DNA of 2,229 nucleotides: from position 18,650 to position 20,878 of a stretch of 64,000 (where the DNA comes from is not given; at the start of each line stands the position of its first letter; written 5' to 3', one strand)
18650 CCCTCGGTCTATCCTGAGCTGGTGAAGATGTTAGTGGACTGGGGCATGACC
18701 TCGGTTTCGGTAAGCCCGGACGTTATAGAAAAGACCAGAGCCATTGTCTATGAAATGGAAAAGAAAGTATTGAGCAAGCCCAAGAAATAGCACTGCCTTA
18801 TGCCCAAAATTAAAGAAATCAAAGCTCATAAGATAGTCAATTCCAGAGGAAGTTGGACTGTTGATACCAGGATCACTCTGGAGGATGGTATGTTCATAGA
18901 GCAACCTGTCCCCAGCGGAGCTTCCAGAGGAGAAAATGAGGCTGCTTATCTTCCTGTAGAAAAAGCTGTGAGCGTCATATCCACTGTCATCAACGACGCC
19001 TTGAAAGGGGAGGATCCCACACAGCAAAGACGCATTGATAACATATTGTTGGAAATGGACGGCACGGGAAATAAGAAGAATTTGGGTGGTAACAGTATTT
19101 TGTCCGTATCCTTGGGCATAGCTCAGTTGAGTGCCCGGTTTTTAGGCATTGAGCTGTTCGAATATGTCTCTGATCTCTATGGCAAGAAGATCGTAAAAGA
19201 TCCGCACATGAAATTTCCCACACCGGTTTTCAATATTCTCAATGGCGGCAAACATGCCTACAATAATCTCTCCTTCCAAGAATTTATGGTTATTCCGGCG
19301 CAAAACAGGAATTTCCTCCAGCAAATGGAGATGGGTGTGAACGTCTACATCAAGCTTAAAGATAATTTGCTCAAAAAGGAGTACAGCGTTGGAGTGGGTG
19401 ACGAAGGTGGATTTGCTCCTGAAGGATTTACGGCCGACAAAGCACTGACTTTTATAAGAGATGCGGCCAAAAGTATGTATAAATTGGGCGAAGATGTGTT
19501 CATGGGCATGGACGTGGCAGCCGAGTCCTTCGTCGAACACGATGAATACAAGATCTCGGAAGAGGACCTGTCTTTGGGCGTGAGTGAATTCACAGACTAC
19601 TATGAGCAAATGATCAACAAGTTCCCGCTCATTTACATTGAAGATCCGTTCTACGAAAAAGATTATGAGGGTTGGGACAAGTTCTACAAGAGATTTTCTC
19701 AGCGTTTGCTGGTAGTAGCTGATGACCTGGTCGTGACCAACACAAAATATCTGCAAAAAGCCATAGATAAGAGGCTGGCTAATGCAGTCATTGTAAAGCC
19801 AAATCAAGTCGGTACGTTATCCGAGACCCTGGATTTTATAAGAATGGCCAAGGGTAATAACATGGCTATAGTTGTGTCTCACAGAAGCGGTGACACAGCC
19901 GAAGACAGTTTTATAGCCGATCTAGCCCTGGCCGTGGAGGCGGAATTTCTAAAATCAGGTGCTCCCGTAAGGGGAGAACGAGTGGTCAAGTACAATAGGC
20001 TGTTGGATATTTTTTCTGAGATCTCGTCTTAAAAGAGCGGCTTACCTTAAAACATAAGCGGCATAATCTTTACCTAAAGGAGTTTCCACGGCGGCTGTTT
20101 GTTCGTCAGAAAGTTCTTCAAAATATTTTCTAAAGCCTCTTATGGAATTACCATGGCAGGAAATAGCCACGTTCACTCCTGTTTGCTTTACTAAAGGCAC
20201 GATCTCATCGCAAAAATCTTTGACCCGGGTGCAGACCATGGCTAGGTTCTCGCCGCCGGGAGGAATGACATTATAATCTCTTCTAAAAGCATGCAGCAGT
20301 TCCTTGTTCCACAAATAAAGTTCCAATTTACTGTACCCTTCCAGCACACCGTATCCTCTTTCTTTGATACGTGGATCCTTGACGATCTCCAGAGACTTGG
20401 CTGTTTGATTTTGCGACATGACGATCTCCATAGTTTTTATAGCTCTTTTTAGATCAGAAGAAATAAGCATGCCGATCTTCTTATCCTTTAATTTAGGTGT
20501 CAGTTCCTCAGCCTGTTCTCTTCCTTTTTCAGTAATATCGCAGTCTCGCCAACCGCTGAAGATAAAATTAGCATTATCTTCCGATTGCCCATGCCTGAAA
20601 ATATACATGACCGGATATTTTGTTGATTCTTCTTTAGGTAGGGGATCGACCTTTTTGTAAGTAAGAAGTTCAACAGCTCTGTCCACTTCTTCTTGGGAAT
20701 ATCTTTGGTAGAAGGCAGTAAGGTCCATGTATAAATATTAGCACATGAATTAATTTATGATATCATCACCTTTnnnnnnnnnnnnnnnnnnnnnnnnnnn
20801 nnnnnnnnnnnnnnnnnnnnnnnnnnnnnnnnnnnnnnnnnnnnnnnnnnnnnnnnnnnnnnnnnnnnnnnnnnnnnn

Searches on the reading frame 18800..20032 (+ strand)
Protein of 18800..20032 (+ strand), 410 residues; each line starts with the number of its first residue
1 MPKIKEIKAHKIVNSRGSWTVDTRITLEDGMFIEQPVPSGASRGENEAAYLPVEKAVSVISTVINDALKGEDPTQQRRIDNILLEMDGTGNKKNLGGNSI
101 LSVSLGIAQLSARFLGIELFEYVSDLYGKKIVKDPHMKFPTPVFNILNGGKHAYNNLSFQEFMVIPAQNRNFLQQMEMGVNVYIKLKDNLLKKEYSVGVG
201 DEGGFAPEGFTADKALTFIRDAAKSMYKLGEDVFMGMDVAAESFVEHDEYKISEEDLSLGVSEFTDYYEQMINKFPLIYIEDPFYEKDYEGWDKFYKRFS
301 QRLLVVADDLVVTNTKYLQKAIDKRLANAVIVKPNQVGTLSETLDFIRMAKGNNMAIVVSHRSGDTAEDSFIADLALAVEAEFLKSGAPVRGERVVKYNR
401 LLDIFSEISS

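Call 26: search_protein_families(library=pfam, proteins=[window:18800-20032:+], max_evalue=0.0001)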
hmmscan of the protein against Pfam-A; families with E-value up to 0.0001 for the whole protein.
window:18800-20032:+ (410 aa): 3 families
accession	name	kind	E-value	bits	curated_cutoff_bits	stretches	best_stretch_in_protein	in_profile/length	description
PF00113.28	Enolase_C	-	5e-84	282.5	21.5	1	138-409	3-282/296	Enolase, C-terminal TIM barrel domain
PF03952.21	Enolase_N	-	8.1e-32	110.6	35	1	4-123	1-131/131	Enolase, N-terminal domain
PF13378.12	MR_MLE_C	-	2.3e-05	24.6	29.4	0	271-361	66-154/219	Enolase C-terminal domain-like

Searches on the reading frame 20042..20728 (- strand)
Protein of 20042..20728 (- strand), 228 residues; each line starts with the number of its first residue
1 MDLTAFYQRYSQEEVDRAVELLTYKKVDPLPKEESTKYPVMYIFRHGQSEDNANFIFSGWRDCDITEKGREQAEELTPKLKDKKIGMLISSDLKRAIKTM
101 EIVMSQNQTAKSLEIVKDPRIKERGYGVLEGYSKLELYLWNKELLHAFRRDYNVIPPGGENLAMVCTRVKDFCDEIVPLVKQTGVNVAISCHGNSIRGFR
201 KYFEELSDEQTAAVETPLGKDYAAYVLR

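Call 26: search_protein_families(library=pfam, proteins=[window:20042-20728:-], max_evalue=0.0001)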
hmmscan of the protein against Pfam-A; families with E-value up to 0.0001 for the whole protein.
window:20042-20728:- (228 aa): 1 family
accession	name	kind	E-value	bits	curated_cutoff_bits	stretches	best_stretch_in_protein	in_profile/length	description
PF00300.27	His_Phos_1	-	3e-34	118.8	21.7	1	42-212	2-167/194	Histidine phosphatase superfamily (branch 1)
